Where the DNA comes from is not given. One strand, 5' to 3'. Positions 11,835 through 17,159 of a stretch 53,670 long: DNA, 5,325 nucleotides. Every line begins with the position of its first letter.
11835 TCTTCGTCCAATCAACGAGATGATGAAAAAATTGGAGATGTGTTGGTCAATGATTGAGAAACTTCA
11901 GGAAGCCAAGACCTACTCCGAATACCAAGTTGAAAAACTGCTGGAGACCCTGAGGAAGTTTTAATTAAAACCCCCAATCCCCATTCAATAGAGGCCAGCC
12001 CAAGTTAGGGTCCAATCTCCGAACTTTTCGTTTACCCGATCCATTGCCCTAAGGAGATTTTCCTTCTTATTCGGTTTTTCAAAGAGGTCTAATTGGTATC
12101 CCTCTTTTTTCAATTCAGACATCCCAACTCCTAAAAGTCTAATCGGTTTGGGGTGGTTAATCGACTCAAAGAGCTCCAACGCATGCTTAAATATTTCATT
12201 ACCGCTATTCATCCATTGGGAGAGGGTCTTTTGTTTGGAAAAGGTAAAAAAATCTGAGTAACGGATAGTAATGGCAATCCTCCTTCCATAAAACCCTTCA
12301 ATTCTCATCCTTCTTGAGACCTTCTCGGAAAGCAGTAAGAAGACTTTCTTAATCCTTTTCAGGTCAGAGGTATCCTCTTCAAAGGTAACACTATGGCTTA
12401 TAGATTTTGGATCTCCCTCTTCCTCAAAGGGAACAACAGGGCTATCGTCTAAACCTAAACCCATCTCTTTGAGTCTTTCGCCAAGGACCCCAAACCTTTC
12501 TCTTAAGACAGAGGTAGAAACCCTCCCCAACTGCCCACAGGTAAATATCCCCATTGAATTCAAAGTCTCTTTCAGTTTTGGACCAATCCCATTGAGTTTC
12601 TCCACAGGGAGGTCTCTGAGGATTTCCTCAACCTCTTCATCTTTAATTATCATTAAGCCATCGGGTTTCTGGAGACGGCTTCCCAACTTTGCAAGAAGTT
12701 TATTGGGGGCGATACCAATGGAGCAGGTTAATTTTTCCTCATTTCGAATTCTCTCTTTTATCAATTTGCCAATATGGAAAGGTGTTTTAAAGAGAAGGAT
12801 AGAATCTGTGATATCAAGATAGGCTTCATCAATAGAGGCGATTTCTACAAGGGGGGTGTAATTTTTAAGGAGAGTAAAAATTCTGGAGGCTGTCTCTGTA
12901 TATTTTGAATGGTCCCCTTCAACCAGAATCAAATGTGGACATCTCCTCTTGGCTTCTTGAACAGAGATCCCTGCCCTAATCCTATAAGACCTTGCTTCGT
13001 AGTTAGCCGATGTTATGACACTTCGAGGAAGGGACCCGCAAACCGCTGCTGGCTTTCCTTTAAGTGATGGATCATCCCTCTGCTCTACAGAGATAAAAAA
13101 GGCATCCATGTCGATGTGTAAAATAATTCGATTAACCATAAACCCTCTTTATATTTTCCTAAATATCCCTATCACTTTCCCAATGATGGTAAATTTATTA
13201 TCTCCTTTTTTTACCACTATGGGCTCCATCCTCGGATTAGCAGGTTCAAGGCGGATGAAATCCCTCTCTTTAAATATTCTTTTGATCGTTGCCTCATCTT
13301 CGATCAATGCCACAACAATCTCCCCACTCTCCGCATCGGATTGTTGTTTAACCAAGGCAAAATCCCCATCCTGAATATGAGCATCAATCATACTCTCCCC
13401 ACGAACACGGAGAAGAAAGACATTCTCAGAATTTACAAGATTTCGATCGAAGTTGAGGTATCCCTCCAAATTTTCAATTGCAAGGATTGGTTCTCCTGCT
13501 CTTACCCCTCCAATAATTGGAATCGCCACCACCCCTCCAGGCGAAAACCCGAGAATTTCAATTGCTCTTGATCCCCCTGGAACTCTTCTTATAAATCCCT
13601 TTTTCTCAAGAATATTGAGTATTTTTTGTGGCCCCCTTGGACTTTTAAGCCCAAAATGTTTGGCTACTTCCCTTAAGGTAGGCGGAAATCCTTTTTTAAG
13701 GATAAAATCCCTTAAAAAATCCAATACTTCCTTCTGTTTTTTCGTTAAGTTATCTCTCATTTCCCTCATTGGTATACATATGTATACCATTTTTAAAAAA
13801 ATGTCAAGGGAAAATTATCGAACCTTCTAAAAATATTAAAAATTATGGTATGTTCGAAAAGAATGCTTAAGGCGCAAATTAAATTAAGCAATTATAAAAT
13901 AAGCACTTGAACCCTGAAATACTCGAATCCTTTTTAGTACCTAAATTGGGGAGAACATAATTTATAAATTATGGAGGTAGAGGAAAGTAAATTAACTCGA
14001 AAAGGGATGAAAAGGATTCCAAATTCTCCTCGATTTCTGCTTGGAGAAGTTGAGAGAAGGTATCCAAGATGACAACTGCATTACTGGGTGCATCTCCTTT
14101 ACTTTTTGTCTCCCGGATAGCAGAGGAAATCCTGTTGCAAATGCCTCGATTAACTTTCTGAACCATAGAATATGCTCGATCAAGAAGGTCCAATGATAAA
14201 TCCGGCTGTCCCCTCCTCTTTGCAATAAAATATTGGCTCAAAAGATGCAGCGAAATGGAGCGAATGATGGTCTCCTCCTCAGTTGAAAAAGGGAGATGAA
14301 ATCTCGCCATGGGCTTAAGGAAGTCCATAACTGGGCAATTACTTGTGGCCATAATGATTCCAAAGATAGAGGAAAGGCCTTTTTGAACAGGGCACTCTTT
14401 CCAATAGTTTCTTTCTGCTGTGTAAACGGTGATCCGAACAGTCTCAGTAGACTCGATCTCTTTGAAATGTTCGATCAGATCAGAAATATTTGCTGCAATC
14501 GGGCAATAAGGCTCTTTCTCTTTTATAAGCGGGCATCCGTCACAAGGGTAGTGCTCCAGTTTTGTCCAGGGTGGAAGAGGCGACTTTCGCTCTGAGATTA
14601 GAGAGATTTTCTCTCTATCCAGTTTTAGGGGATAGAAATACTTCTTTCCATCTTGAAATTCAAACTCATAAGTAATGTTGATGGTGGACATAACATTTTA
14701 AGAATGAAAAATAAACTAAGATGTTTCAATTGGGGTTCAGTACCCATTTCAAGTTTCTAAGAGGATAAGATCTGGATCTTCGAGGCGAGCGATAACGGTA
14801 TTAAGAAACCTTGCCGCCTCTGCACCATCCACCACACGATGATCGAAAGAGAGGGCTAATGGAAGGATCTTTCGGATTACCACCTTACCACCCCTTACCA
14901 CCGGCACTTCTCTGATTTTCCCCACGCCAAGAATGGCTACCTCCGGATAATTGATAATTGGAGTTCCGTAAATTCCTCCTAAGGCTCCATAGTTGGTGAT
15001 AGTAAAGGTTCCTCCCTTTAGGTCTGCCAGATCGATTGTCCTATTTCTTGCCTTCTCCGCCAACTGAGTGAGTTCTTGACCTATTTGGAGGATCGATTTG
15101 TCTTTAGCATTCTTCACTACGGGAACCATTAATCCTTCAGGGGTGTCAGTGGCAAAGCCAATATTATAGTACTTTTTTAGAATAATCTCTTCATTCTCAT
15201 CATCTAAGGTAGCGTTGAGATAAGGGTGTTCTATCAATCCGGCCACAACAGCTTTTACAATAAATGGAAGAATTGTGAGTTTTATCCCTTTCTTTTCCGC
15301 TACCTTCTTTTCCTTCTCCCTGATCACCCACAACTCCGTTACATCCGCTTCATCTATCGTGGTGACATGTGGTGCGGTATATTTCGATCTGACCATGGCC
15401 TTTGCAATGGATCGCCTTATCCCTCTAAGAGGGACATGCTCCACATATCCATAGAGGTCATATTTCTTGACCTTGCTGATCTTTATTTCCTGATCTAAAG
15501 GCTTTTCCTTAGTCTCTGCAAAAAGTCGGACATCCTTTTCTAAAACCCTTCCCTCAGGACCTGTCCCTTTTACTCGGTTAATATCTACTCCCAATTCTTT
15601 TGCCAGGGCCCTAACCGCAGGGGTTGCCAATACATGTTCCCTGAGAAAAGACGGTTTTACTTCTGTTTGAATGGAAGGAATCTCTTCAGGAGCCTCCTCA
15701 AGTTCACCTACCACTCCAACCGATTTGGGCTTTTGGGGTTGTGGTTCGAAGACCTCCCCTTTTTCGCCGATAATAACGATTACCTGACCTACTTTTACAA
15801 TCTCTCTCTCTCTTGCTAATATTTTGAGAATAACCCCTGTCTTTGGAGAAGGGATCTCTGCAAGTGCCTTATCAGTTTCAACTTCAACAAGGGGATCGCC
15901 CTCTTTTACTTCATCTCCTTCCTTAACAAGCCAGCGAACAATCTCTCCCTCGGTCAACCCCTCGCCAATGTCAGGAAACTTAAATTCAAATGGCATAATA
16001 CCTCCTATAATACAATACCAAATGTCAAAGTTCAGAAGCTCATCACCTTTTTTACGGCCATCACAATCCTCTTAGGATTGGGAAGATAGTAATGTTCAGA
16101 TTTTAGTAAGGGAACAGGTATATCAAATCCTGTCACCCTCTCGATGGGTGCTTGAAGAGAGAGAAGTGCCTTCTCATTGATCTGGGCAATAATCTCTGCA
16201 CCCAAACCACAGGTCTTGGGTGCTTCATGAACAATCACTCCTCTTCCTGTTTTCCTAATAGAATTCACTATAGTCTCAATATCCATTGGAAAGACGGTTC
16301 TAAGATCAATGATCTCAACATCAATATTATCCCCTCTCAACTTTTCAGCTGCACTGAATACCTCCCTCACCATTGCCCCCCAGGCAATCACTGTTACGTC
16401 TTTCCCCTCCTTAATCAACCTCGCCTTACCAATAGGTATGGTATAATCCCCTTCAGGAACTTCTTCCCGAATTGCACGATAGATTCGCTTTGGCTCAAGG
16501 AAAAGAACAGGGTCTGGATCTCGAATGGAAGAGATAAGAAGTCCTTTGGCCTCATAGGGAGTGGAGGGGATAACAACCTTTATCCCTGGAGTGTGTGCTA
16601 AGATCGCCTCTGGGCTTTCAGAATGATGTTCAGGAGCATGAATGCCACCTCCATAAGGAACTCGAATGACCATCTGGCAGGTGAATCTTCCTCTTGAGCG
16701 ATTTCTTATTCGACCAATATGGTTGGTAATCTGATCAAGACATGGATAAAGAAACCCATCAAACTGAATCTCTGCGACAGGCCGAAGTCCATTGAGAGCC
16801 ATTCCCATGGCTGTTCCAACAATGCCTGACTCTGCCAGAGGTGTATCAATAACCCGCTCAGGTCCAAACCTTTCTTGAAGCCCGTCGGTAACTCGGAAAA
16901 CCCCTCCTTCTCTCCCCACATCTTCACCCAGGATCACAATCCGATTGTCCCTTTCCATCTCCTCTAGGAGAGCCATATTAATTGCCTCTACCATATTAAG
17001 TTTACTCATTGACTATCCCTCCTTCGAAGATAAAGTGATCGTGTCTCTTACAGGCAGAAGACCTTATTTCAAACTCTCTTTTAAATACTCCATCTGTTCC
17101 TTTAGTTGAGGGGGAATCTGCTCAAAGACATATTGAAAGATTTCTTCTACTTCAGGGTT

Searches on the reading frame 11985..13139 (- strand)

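Call 16: search_protein_families(library=pfam, proteins=[window:11985-13139:-], max_evalue=0.000001)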
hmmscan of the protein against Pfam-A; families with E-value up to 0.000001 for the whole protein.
window:11985-13139:- (384 aa): 3 families
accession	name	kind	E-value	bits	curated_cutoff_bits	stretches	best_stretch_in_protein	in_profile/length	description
PF00817.25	IMS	-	6.9e-49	166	23.2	1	9-154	1-147/148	impB/mucB/samB family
PF11799.13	IMS_C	-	4.6e-29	101.5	20.7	1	244-352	1-109/109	impB/mucB/samB family C-terminal domain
PF11798.14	IMS_HHH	-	1.8e-07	31.4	24.4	1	168-198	2-32/32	IMS family HHH motif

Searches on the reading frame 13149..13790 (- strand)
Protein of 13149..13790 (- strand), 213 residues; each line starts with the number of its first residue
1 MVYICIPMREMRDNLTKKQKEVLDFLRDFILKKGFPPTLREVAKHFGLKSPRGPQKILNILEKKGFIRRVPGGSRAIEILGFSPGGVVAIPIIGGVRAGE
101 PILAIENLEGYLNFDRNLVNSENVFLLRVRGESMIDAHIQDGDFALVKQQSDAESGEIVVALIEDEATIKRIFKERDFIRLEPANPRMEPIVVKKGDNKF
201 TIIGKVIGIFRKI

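Call 16: search_protein_families(library=pfam, proteins=[window:13149-13790:-], max_evalue=0.000001)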
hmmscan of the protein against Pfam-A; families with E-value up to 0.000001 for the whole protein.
window:13149-13790:- (213 aa): 2 families
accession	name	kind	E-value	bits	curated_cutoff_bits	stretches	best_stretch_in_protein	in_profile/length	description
PF00717.28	Peptidase_S24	-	3e-35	120.9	23.3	1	91-207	1-116/116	Peptidase S24-like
PF01726.22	LexA_DNA_bind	-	9.9e-22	76.9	23.7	1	14-76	3-65/65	LexA DNA binding domain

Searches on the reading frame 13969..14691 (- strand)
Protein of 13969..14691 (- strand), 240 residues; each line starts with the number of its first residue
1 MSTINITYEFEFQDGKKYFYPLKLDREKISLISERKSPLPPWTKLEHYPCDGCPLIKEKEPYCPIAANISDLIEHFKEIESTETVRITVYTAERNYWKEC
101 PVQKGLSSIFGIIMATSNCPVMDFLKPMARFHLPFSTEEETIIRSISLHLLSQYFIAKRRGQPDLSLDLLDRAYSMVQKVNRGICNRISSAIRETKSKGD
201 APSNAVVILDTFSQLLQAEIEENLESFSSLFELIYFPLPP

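Call 17: search_protein_families(library=pfam, proteins=[window:13969-14691:-], max_evalue=0.000001)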
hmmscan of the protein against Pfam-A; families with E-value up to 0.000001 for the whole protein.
window:13969-14691:- (240 aa): 1 family
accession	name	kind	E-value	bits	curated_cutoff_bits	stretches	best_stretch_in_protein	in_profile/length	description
PF21842.1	DUF6901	-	8.6e-68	228.5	27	1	6-232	1-222/222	Domain of unknown function (DUF6901)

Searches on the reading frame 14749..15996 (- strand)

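Call 17: search_protein_families(library=pfam, proteins=[window:14749-15996:-], max_evalue=0.000001)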
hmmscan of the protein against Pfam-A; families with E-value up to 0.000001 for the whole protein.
window:14749-15996:- (415 aa): 3 families
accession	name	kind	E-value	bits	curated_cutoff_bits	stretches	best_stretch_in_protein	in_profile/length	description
PF00198.28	2-oxoacid_dh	-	1.4e-91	306.5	23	1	186-413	5-232/232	2-oxoacid dehydrogenases acyltransferase (catalytic domain)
PF00364.28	Biotin_lipoyl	-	1.9e-23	82.5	22.1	1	4-76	2-73/73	Biotin-requiring enzyme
PF02817.22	E3_binding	-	1.1e-16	61.2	23.7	1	122-157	1-36/36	e3 binding domain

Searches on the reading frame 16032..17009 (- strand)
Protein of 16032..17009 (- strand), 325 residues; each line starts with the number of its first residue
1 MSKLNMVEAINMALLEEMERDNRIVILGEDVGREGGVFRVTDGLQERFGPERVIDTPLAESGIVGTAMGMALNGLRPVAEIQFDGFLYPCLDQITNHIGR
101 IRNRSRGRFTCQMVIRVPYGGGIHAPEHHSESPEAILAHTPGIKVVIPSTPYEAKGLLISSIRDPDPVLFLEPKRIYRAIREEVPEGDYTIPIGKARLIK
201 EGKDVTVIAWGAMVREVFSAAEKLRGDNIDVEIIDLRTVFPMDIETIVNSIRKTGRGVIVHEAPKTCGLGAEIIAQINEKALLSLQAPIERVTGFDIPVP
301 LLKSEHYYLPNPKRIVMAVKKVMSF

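Call 17: search_protein_families(library=pfam, proteins=[window:16032-17009:-], max_evalue=0.000001)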
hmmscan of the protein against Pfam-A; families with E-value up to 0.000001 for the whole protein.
window:16032-17009:- (325 aa): 2 families
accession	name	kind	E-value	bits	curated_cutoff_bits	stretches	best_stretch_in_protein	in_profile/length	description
PF02779.29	Transket_pyr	-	8.9e-46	156.1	27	1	3-178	2-173/174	Transketolase, pyrimidine binding domain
PF02780.25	Transketolase_C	-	1.8e-39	134.9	25.9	1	194-315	1-124/124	Transketolase, C-terminal domain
